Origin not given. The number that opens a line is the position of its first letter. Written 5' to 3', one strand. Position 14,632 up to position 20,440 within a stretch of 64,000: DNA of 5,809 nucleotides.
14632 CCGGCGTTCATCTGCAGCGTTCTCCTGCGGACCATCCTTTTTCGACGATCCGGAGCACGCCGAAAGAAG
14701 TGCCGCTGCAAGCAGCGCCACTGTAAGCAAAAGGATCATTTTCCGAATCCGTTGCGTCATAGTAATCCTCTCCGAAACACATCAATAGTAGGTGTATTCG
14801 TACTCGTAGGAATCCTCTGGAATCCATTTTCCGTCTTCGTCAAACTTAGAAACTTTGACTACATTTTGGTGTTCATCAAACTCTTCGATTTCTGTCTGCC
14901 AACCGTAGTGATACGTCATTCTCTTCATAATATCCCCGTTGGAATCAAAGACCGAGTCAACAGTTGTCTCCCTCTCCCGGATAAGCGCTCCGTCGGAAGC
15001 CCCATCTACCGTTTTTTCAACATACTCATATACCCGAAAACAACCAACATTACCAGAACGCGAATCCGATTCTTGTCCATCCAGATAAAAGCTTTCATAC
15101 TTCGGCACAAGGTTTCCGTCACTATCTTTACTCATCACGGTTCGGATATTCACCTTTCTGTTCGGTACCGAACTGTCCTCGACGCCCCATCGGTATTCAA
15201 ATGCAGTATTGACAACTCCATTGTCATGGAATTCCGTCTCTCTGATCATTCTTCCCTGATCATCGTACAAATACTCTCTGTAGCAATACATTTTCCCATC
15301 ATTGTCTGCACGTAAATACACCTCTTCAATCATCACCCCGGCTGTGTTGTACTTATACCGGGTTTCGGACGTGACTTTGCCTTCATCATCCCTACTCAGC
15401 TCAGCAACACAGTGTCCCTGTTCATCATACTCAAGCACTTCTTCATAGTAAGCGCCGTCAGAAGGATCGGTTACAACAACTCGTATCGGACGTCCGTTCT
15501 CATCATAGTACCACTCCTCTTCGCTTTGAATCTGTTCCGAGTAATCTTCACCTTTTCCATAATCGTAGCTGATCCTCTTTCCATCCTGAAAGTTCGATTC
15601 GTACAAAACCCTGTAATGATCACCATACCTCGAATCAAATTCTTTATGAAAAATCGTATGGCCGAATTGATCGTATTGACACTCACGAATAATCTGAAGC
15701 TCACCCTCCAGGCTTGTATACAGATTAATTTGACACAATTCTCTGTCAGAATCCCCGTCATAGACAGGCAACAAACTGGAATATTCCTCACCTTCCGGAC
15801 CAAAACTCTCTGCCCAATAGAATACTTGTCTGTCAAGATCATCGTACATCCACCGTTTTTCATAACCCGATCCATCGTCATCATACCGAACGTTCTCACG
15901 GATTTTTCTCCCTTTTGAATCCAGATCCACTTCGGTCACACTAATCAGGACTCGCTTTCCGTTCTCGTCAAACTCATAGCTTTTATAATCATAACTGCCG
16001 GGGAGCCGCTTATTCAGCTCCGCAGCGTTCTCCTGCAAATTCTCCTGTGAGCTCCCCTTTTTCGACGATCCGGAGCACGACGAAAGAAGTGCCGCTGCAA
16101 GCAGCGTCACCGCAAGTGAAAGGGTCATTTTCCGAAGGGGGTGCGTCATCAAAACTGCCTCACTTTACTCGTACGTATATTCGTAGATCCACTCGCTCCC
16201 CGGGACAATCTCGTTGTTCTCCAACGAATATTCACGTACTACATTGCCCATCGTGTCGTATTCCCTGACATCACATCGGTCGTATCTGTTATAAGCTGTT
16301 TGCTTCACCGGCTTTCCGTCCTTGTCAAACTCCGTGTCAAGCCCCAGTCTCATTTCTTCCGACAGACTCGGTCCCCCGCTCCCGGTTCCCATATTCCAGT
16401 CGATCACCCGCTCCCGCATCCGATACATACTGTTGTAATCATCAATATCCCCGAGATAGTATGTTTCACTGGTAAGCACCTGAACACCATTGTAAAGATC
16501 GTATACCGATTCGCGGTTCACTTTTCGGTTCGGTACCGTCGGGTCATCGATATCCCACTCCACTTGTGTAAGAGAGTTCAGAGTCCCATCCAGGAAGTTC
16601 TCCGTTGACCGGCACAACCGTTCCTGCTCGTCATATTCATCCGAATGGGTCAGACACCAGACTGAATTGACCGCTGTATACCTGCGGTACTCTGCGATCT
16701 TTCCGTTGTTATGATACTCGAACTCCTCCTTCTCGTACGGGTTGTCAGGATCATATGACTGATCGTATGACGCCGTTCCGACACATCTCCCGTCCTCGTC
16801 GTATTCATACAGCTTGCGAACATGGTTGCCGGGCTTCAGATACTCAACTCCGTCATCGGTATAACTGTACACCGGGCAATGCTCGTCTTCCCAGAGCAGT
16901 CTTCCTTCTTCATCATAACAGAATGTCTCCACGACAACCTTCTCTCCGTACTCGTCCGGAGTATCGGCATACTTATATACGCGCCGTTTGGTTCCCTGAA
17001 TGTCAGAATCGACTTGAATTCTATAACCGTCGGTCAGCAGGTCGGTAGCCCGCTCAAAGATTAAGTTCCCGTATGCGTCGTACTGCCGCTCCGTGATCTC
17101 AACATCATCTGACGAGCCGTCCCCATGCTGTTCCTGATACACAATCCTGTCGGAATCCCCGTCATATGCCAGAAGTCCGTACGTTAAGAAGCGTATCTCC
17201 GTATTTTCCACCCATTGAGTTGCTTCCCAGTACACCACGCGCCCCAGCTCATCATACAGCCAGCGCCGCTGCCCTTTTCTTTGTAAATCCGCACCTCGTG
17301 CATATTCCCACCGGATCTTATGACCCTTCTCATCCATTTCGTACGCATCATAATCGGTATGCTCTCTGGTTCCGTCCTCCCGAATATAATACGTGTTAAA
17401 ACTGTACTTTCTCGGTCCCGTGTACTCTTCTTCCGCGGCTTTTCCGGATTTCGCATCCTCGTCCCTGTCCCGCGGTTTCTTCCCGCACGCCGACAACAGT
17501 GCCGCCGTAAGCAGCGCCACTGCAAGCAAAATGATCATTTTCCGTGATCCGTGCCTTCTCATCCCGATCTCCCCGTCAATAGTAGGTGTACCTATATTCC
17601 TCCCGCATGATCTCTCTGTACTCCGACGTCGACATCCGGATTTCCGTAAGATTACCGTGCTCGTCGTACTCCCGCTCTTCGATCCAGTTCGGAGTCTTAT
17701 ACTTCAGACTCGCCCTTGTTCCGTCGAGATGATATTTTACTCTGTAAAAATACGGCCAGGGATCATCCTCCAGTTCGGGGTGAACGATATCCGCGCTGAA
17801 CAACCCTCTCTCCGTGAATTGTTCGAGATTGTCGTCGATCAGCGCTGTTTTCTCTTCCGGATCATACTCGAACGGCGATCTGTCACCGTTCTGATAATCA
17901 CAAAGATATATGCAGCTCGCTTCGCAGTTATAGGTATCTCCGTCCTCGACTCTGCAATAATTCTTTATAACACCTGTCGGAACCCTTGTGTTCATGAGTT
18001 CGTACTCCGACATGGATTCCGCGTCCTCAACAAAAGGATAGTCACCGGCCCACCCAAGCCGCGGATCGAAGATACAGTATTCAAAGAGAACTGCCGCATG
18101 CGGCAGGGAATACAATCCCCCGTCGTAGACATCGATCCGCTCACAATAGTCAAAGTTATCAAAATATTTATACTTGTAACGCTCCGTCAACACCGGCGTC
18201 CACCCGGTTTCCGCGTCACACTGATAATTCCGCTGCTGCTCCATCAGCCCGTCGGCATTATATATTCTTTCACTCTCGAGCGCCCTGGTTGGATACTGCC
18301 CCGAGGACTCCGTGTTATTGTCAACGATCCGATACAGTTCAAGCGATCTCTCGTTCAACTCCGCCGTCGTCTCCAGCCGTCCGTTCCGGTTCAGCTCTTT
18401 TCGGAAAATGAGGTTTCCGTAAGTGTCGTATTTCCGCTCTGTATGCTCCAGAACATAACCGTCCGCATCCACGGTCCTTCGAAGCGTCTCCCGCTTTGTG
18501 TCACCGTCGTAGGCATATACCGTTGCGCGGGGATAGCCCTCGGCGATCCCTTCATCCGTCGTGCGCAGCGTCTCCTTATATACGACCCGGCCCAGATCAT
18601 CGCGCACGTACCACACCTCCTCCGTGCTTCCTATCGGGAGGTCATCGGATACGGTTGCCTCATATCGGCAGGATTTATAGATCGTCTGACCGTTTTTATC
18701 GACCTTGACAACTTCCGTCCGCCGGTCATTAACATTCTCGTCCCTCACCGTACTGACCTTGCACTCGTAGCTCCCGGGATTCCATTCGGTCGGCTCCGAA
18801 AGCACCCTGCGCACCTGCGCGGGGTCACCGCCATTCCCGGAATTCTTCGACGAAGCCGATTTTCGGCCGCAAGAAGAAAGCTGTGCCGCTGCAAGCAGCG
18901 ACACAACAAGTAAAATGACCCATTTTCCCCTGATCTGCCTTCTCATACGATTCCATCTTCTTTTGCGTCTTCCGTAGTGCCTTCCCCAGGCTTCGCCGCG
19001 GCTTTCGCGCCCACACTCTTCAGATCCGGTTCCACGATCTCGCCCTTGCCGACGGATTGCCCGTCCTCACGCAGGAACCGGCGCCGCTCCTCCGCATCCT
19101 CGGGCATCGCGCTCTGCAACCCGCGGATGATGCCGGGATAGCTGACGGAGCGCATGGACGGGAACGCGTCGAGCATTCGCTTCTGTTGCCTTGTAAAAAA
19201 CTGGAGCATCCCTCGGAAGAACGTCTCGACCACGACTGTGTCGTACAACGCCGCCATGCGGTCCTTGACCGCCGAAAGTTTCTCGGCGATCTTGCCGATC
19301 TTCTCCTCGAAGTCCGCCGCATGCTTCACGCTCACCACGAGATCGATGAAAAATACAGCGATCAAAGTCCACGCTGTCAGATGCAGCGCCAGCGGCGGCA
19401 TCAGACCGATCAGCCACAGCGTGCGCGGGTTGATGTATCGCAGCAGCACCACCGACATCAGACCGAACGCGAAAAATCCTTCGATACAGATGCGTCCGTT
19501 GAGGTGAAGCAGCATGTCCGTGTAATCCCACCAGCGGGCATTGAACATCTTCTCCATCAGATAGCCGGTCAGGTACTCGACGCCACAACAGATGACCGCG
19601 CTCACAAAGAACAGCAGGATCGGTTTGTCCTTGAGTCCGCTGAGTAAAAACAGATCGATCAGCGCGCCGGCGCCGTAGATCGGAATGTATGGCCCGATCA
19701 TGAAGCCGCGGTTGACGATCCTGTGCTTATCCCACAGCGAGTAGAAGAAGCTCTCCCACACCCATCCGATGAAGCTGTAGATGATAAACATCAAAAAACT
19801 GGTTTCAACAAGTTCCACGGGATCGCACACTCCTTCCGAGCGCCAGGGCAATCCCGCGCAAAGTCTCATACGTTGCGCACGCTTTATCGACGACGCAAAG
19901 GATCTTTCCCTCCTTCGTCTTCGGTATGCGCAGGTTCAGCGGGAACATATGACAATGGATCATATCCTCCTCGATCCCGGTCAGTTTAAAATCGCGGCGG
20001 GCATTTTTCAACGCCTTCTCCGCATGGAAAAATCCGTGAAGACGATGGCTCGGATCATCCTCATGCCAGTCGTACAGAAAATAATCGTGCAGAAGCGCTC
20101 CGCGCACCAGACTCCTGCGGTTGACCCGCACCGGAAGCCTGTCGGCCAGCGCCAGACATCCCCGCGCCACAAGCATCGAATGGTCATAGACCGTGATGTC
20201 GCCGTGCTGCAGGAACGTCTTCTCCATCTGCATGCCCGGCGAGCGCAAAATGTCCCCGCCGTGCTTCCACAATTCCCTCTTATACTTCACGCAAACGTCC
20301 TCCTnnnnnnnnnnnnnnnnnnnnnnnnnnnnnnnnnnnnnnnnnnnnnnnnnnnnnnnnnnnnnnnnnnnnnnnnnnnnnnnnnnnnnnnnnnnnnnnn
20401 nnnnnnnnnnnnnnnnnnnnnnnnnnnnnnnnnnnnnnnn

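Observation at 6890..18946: Six-member family of short YD/RHS-repeat lipoproteins with a (Y/F)EYTY(Y/F/E) C-terminal signature and no Rhs core or toxin tip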

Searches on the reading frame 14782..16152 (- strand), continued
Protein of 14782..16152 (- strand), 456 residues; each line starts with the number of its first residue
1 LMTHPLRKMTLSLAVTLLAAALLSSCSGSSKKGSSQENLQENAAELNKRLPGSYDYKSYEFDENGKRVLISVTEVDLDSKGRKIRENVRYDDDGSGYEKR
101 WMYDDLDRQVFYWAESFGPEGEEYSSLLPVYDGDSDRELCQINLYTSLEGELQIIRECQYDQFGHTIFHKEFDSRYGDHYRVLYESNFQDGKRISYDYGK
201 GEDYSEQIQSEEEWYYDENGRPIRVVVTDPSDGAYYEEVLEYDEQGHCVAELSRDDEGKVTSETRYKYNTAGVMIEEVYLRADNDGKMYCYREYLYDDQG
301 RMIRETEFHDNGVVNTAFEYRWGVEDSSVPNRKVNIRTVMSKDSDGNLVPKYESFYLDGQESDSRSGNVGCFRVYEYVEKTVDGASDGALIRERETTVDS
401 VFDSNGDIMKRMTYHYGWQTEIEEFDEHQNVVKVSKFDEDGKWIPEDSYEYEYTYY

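Call 86: search_dna_similar(query=P0034, collection=phages, mode=protein, max_evalue=0.01, max_rows=15)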
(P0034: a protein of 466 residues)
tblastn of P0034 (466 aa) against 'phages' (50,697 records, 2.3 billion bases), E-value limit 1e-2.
No match.

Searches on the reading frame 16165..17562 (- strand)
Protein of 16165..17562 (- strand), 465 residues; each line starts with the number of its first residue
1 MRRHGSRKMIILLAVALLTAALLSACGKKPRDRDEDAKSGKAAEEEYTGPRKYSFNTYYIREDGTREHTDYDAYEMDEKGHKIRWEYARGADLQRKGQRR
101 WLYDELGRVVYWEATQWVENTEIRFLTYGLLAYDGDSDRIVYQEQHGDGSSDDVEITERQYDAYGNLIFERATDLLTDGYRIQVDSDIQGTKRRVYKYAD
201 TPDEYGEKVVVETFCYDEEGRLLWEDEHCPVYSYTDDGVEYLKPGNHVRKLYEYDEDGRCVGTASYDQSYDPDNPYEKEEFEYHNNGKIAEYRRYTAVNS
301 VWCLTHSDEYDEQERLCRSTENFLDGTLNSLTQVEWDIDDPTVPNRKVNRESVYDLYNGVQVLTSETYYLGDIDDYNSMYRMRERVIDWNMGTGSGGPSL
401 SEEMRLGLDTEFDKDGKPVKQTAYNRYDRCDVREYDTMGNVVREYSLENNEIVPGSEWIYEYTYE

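Call 3: search_protein_families(library=pfam, proteins=[window:16165-17562:-], max_evalue=1)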
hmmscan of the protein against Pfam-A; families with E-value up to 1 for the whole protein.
window:16165-17562:- (465 aa): 2 families
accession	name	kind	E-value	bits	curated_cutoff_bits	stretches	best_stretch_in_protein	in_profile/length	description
PF11178.13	DUF2963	-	0.032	14.1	22.6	1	410-436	12-41/52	Protein of unknown function (DUF2963)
PF05593.20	RHS_repeat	-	0.053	14.4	22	0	252-262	20-30/38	RHS Repeat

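Call 4: search_protein_families(library=ncbifam, proteins=[window:16165-17562:-], max_evalue=1)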
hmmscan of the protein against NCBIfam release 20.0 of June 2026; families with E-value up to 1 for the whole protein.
window:16165-17562:- (465 aa): 4 families
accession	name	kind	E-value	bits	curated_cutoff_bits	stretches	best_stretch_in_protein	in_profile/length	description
NF038353.1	FxLYD_dom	domain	0.017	15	23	0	433-461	26-54/71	FxLYD domain-containing protein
NF047847.2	SS_mature_LptM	equivalog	0.041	14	27.7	1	10-29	4-23/31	LPS translocon maturation chaperone LptM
NF033894.1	Eex_IncN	subfamily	0.11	12.5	33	1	8-34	2-26/65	EexN family lipoprotein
TIGR04359.1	TrbK_RP4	equivalog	0.11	12.5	23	1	12-35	2-27/67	entry exclusion lipoprotein TrbK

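Call 58: search_protein_families(library=padloc, proteins=[window:16165-17562:-], max_evalue=0.01)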
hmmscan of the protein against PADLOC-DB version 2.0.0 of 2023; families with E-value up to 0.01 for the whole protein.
window:16165-17562:- (465 aa): 0 families

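Call 82: search_protein_families(library=phrogs, proteins=[window:16165-17562:-], max_evalue=0.001)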
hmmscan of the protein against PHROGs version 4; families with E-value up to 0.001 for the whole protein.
window:16165-17562:- (465 aa): 0 families

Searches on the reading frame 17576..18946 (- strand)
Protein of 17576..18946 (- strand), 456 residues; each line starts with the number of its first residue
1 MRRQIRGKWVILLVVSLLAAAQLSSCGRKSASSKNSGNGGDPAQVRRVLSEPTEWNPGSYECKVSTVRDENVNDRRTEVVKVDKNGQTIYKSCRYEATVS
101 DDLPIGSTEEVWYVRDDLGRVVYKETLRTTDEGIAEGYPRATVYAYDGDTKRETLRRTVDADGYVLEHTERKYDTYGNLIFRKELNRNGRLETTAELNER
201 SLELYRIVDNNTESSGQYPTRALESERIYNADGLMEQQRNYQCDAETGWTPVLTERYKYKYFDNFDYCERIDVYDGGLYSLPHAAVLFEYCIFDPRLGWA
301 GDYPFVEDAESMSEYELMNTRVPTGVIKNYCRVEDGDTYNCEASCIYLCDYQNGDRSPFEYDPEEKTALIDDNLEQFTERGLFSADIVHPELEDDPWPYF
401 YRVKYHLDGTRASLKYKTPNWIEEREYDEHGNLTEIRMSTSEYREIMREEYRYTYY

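Call 3: search_protein_families(library=pfam, proteins=[window:17576-18946:-], max_evalue=1)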
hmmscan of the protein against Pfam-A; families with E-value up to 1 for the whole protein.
window:17576-18946:- (456 aa): 1 family
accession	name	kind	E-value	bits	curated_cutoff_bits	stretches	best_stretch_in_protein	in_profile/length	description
PF13895.12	Ig_2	-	0.45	11.2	27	0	48-66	47-65/79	Immunoglobulin domain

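Call 4: search_protein_families(library=ncbifam, proteins=[window:17576-18946:-], max_evalue=1)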
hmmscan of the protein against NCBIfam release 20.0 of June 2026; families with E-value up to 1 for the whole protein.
window:17576-18946:- (456 aa): 3 families
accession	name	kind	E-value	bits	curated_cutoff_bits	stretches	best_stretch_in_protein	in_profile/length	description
NF047847.2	SS_mature_LptM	equivalog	0.076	13.1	27.7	1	7-29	7-23/31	LPS translocon maturation chaperone LptM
NF058595.1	invert_tail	domain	0.25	11.7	37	1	5-43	51-88/113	lipo-invert putative C-terminal anchoring domain-containing protein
TIGR01643.1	YD_repeat_2x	repeat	0.91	10.2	15.8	1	416-439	10-34/42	YD repeat-containing protein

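Call 58: search_protein_families(library=padloc, proteins=[window:17576-18946:-], max_evalue=0.01)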
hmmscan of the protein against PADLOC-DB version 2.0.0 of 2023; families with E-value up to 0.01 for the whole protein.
window:17576-18946:- (456 aa): 0 families

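Call 82: search_protein_families(library=phrogs, proteins=[window:17576-18946:-], max_evalue=0.001)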
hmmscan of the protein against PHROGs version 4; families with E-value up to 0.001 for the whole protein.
window:17576-18946:- (456 aa): 0 families

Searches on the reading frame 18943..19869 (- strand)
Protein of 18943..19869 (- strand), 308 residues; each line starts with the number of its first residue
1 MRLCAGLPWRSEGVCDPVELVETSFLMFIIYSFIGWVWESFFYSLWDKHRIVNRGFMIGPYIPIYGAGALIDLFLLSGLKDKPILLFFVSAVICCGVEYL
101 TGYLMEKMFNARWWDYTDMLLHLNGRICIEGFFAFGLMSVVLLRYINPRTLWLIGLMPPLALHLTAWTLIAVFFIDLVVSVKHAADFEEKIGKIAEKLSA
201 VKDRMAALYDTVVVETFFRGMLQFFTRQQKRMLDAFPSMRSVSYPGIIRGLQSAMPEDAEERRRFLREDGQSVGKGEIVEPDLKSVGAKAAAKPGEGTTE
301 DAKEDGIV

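Call 3: search_protein_families(library=pfam, proteins=[window:18943-19869:-], max_evalue=1)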
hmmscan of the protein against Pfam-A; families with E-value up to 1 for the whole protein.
window:18943-19869:- (308 aa): 1 family
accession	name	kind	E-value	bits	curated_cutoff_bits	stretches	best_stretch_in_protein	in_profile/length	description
PF06541.16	ABC_trans_CmpB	-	1.2e-47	162.3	25.9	1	26-181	1-151/151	Putative ABC-transporter type IV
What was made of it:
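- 18943..19869 (-): CmpB-like polytopic membrane protein gene (PF06541) immediately upstream of the array. PF06541 at 162 bits (call 3).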

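Call 4: search_protein_families(library=ncbifam, proteins=[window:18943-19869:-], max_evalue=1)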
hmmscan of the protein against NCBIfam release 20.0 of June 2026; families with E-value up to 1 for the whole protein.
window:18943-19869:- (308 aa): 1 family
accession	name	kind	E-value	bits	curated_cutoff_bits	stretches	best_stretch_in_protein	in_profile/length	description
NF040589.1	CPBP_Synerg_MrtS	equivalog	0.043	14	130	1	178-231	50-104/170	Synerg-CTERM system glutamic-type intramembrane protease MrtS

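Call 58: search_protein_families(library=padloc, proteins=[window:18943-19869:-], max_evalue=0.01)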
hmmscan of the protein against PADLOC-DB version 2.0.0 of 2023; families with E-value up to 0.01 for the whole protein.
window:18943-19869:- (308 aa): 0 families

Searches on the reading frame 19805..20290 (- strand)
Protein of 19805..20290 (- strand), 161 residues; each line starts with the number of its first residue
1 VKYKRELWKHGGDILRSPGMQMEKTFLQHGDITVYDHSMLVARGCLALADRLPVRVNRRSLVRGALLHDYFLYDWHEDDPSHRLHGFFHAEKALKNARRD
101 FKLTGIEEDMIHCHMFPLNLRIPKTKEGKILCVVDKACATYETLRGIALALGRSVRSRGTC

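Call 35: search_protein_families(library=pfam, proteins=[window:19805-20290:-], max_evalue=0.001)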
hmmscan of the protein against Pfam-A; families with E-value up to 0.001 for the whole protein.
window:19805-20290:- (161 aa): 1 family
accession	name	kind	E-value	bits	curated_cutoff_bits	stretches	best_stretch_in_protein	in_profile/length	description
PF01966.28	HD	-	2.4e-07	31.5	22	1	34-137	1-113/116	HD domain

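Call 58: search_protein_families(library=padloc, proteins=[window:19805-20290:-], max_evalue=0.01)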
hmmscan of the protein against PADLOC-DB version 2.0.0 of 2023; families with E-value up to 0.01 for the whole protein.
window:19805-20290:- (161 aa): 0 families
